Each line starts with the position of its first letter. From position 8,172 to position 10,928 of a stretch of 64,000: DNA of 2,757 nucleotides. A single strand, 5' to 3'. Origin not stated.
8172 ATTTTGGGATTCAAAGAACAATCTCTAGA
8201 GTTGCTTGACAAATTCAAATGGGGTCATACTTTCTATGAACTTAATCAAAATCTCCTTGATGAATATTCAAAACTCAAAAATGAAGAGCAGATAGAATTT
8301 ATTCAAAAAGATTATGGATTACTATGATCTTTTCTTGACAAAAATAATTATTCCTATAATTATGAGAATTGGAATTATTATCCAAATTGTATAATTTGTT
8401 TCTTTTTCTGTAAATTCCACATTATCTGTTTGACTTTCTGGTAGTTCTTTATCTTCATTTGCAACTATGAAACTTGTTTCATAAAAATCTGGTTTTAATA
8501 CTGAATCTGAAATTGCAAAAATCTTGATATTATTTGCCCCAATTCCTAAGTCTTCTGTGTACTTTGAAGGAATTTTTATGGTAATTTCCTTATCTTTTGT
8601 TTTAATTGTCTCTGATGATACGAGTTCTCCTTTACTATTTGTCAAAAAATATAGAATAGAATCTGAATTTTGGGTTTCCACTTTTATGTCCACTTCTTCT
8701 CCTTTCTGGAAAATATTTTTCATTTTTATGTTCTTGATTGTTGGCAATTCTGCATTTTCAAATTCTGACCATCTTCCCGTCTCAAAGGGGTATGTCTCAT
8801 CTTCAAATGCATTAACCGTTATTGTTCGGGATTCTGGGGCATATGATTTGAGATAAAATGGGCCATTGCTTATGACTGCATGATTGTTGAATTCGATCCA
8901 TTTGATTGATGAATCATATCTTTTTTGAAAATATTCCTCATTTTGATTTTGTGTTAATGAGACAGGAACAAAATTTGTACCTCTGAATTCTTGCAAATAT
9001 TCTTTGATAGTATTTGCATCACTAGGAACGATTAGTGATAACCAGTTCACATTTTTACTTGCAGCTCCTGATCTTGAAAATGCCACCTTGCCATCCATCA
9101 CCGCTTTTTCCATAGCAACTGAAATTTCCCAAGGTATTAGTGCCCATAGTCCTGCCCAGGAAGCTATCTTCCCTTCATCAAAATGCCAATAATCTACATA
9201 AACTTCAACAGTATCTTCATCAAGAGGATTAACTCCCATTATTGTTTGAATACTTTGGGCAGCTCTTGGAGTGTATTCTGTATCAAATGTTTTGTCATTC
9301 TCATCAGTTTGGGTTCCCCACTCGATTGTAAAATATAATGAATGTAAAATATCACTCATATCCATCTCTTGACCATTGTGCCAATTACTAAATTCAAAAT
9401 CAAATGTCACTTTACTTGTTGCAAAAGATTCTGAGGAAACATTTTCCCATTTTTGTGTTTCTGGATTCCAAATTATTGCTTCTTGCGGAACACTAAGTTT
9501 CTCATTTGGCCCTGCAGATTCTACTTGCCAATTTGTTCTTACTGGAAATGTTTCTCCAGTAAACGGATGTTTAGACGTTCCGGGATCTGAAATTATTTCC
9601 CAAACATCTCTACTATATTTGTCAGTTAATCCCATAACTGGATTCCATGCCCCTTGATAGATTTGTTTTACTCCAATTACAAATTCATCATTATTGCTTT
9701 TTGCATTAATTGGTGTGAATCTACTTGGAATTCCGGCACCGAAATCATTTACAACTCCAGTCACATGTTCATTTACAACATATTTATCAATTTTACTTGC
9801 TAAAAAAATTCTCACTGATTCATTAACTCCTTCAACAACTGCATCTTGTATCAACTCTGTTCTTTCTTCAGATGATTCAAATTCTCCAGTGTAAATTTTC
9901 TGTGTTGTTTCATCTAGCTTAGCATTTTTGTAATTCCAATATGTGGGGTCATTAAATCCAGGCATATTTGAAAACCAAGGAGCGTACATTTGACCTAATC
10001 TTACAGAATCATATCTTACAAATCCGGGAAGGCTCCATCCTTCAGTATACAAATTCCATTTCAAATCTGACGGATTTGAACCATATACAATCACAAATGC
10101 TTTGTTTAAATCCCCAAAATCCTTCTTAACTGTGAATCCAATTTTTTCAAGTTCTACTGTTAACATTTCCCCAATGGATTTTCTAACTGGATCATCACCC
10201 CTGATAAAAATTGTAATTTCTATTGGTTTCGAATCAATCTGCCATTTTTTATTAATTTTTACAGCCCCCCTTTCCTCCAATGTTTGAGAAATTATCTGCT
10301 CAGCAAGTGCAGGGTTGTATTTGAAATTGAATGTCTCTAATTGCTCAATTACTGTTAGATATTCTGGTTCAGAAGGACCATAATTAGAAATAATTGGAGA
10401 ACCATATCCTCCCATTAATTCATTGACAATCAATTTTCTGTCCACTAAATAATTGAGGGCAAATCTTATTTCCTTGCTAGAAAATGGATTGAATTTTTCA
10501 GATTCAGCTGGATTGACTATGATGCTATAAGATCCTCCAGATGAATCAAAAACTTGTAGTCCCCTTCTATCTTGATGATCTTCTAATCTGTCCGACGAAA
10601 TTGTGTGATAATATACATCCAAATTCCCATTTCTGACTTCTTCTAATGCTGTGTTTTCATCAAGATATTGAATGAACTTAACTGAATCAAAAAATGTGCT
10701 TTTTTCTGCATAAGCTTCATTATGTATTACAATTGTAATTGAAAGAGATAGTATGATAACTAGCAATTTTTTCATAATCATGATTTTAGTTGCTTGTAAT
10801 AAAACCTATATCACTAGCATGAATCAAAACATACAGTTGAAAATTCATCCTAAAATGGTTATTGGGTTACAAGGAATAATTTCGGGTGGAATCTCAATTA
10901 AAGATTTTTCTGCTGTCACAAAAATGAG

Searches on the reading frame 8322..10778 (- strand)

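Call 41: search_protein_families(library=ncbifam, proteins=[window:8322-10778:-], max_evalue=0.01)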
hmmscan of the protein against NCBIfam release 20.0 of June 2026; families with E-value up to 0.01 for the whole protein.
window:8322-10778:- (818 aa): 2 families
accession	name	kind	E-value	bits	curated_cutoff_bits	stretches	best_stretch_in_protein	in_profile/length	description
TIGR02294.1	nickel_nikA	equivalog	7.5e-08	31.3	393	1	19-217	183-374/501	nickel ABC transporter substrate-binding protein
NF045468.1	Opp5A_nikA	equivalog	1.1e-07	30.7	600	1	19-217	179-363/488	nickel ABC transporter substrate-binding protein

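Call 53: search_protein_families(library=pfam, proteins=[window:8322-10778:-], max_evalue=0.01)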
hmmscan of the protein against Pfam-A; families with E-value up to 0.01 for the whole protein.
window:8322-10778:- (818 aa): 1 family
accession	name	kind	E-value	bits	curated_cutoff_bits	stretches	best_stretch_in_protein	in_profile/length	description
PF00496.27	SBP_bac_5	-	5.5e-26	92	32.4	1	19-249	136-347/368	Bacterial extracellular solute-binding proteins, family 5 Middle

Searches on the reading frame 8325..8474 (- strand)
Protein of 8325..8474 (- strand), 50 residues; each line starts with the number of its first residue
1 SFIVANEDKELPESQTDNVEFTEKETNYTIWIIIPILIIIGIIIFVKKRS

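Call 69: search_protein_families(library=ncbifam, proteins=[window:8325-8474:-], max_evalue=1)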
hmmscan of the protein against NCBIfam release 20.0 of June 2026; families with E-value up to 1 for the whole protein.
seq(50 aa): 5 families
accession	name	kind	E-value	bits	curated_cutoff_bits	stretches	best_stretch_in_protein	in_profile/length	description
TIGR03927.1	T7SS_EssA_Firm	equivalog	0.0058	16.5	32.45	1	14-46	111-143/151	type VII secretion protein EssA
NF033897.1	GUMAP_C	equivalog_domain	0.029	12.3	200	1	12-46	684-724/733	GUMAP protein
NF047644.1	TsoY_fam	subfamily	0.033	13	150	1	22-44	236-258/378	TsoY family (seleno)protein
TIGR01167.1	LPXTG_anchor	domain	0.034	14.8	15.9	1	23-49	7-32/34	LPXTG cell wall anchor domain-containing protein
NF004753.0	PRK06080.1-5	equivalog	0.052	12.7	555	1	23-45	177-199/312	1,4-dihydroxy-2-naphthoate polyprenyltransferase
